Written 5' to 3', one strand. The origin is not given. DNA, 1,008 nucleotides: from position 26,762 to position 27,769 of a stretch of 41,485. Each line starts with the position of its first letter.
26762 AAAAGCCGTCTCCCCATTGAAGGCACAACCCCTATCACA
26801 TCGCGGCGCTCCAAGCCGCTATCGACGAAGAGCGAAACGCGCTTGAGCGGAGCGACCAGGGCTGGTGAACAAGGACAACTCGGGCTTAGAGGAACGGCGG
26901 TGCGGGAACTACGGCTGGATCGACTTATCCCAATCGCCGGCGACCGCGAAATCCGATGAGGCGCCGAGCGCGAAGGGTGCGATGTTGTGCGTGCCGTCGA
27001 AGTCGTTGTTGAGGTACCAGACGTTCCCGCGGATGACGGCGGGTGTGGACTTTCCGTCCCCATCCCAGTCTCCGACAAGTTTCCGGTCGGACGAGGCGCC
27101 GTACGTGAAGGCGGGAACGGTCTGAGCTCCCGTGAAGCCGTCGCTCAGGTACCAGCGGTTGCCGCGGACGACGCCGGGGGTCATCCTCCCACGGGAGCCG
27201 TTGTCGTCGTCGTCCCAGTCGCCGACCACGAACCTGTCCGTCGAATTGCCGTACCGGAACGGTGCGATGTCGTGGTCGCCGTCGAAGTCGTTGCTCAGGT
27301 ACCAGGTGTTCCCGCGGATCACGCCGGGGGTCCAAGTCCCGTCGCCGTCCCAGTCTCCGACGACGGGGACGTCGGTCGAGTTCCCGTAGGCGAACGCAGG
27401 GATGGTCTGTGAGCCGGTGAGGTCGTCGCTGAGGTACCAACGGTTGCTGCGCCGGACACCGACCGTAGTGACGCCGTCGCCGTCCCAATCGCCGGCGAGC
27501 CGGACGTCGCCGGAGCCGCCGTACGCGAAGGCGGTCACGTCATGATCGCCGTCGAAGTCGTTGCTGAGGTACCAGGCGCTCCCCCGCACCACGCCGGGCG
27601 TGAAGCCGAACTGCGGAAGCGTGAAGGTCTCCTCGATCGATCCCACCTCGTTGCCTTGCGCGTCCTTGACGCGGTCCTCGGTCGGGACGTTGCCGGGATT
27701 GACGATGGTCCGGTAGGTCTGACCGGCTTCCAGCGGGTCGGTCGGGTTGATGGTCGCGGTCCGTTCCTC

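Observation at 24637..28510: Tandem secreted proteins sharing a five-fold ~44-aa GDW[DN]GDG / RGNxWYL[SN]N / FxYGNxxD module behind different enzymatic or adhesive heads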

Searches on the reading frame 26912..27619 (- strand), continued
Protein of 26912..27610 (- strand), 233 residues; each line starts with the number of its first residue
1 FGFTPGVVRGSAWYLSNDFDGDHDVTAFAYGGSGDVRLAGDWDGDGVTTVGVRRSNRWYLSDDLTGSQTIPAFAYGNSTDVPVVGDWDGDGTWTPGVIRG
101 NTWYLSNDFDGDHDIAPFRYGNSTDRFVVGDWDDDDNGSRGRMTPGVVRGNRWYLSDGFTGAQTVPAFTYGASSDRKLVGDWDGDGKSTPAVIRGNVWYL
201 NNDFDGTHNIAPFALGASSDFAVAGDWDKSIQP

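Call 39: search_protein_families(library=pfam, alignment_id=A3, max_evalue=0.0001)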
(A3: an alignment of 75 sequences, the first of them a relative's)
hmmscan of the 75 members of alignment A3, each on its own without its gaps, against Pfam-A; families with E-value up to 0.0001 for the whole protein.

A. member 1, L001:2225-3823:+ (533 aa): 1 family
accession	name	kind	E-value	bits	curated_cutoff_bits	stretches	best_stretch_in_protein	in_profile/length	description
PF13205.12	Big_5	-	4e-07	31.2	23.6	1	186-291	5-103/105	Bacterial Ig-like domain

B. families by the number of members that match (of 75 scanned): 53 families (the first 25 are shown)
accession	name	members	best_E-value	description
PF01510.30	Amidase_2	7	1.2e-19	N-acetylmuramoyl-L-alanine amidase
PF07995.17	GSDH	6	8.5e-76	Glucose / Sorbosone dehydrogenase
PF13688.12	Reprolysin_5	4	1.8e-24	Metallo-peptidase family M12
PF00188.32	CAP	4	1.9e-19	Cysteine-rich secretory protein family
PF09992.14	NAGPA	3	1.1e-38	Phosphodiester glycosidase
PF13583.11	Reprolysin_4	3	1.6e-33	Metallo-peptidase family M12B Reprolysin-like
PF01522.26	Polysacc_deac_1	3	2.3e-30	Polysaccharide deacetylase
PF13582.12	Reprolysin_3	3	1.1e-25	Metallo-peptidase family M12B Reprolysin-like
PF13574.12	Reprolysin_2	3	2.3e-25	Metallo-peptidase family M12B Reprolysin-like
PF13517.12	FG-GAP_3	3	1.5e-10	FG-GAP-like repeat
PF18914.6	DUF5666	2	5.9e-87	Domain of unknown function (DUF5666)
PF17164.10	DUF5122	2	6.7e-83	Domain of unknown function (DUF5122) beta-propeller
PF13385.13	Laminin_G_3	2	3.3e-40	Concanavalin A-like lectin/glucanases superfamily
PF18911.6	PKD_4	2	2.2e-32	PKD domain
PF00801.26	PKD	2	8.6e-22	PKD domain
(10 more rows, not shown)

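Call 45: search_protein_representatives(alignment_id=A1)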
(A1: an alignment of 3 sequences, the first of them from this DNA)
Query: 3 sequences, 230 profile positions. Proteins with E-value up to 0.001 (for the whole library): 22613; up to 1e-10: 14649; up to 1e-30: 2847. The best 150 are listed.
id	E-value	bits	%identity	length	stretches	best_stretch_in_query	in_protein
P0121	7.1e-185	627.4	-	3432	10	70-199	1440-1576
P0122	6.7e-138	473.8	-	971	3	5-208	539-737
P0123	4.4e-135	464.5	-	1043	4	5-221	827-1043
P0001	5.6e-120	415.1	-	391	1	1-230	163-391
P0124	2.3e-106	370.6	-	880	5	68-199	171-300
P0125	1.1e-105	368.4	-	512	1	1-226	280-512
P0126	2.4e-104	364.0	-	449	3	46-198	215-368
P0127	1.4e-101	354.9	-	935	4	33-199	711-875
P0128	7.4e-97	339.5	-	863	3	26-226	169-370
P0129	1.4e-96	338.6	-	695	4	56-202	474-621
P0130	1.8e-95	334.9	-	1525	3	49-221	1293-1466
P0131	1.0e-94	332.5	-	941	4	72-200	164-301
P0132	5.1e-94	330.2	-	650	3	83-213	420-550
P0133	6.6e-94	329.8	-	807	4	25-221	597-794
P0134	9.2e-94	329.3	-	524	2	2-225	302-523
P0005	9.4e-88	309.7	-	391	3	72-188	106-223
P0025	2.4e-73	262.6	-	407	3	71-221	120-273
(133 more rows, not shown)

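Call 48: search_protein_families(library=pfam, alignment_id=A4, max_evalue=0.0001)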
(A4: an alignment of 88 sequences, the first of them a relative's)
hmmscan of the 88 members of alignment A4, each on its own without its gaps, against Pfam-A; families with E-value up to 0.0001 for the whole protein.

A. member 1, P0125 (512 aa): 1 family
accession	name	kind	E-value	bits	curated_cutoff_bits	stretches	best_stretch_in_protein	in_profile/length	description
PF13205.12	Big_5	-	1.2e-07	32.8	23.6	1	182-270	17-97/105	Bacterial Ig-like domain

B. families by the number of members that match (of 88 scanned): 38 families (the first 25 are shown)
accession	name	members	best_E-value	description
PF17164.10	DUF5122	6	1.5e-67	Domain of unknown function (DUF5122) beta-propeller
PF13517.12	FG-GAP_3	6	7.8e-08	FG-GAP-like repeat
PF08486.15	SpoIID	5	3.9e-27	Stage II sporulation protein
PF01510.30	Amidase_2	5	1.9e-20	N-acetylmuramoyl-L-alanine amidase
PF13205.12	Big_5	5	1.2e-07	Bacterial Ig-like domain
PF05257.22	CHAP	4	3.2e-15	CHAP domain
PF07995.17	GSDH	2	4.3e-60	Glucose / Sorbosone dehydrogenase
PF00082.27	Peptidase_S8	2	4.4e-41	Subtilase family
PF01520.23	Amidase_3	2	6.7e-32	N-acetylmuramoyl-L-alanine amidase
PF00413.30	Peptidase_M10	2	2.1e-23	Matrixin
PF00188.32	CAP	2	1.5e-14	Cysteine-rich secretory protein family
PF01551.29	Peptidase_M23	2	3.4e-10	Peptidase family M23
PF00400.38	WD40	2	4.4e-05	WD domain, G-beta repeat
PF01183.26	Glyco_hydro_25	1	1.3e-45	Glycosyl hydrolases family 25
PF13204.13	Apiosidase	1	2.8e-41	Apiosidase-like, catalytic domain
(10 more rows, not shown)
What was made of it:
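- Heads include polysaccharide lyase 14, an apiosidase-like domain, NAGPA, GSDH, Laminin_G_3 and proteases (calls 39, 48).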

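Call 68: fold_search(model_id=the predicted structure, library=viral)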
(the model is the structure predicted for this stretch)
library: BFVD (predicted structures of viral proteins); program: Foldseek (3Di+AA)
matches with E <= 10: 359; with E <= 0.001: 0
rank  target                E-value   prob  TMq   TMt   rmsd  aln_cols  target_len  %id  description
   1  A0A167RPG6            9.9e-03  0.98  0.44  0.26   8.3       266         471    9  Putative BTB/POZ domain-containing protein [Powai lake megavirus]
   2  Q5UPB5                1.3e-02  0.99  0.45  0.25   7.5       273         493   10  Putative BTB/POZ domain-containing protein L35 [Acanthamoeba polyphaga mimivirus]
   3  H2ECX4                1.8e-02  0.94  0.34  0.40  10.0       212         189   13  Putative BTB_POZ domain-containing protein [Moumouvirus sp. 'Monve']
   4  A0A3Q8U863            2.0e-02  0.99  0.46  0.26   6.9       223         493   11  BTB/POZ domain-containing protein [Megavirus baoshan]
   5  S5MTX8                2.4e-02  0.90  0.36  0.27   8.2       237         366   12  Uncharacterized protein [Brevibacillus phage Jimmer1]
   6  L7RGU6                2.5e-02  0.93  0.44  0.32   8.2       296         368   11  WD-repeat family protein [Acanthamoeba polyphaga moumouvirus]
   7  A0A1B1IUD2            2.6e-02  0.84  0.38  0.12   8.5       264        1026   13  (no name in the UniProt tables at hand)
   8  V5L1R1                2.8e-02  0.91  0.42  0.29  10.4       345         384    9  (no name in the UniProt tables at hand)
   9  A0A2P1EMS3            2.9e-02  0.93  0.39  0.22   7.9       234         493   14  WD40 repeat protein [Moumouvirus australiensis]
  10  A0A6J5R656            2.9e-02  0.85  0.35  0.20  10.7       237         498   15  Bacteriophage P22, Gp10, DNA-stabilising [uncultured Caudovirales phage]
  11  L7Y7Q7                3.2e-02  0.93  0.41  0.29   7.2       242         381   10  Putative BTB/POZ domain and WD-repeat protein [Megavirus lba]
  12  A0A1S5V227            3.6e-02  0.90  0.44  0.25   9.4       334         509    7  (no name in the UniProt tables at hand)
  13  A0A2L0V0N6            3.6e-02  0.75  0.40  0.24  10.6       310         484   12  Uncharacterized protein [Agrobacterium phage Atu_ph07]
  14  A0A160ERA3            3.8e-02  0.89  0.42  0.26   8.7       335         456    9  BTB/POZ domain-containing protein [Powai lake megavirus]
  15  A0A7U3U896            3.8e-02  0.57  0.28  0.19   8.5       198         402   13  ORF35 protein [Plutella xylostella granulovirus]
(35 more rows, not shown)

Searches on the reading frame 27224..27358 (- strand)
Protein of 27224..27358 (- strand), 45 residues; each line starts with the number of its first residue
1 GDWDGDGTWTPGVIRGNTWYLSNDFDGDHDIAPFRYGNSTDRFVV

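Call 7: search_protein_families(library=pfam, proteins=[window:27224-27358:-], max_evalue=10)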
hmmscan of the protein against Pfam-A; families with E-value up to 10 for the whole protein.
seq(45 aa): 1 family
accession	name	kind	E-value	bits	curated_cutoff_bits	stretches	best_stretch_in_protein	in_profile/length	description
PF05901.16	Excalibur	-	1.3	9.9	22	1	12-30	14-31/36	Excalibur calcium-binding domain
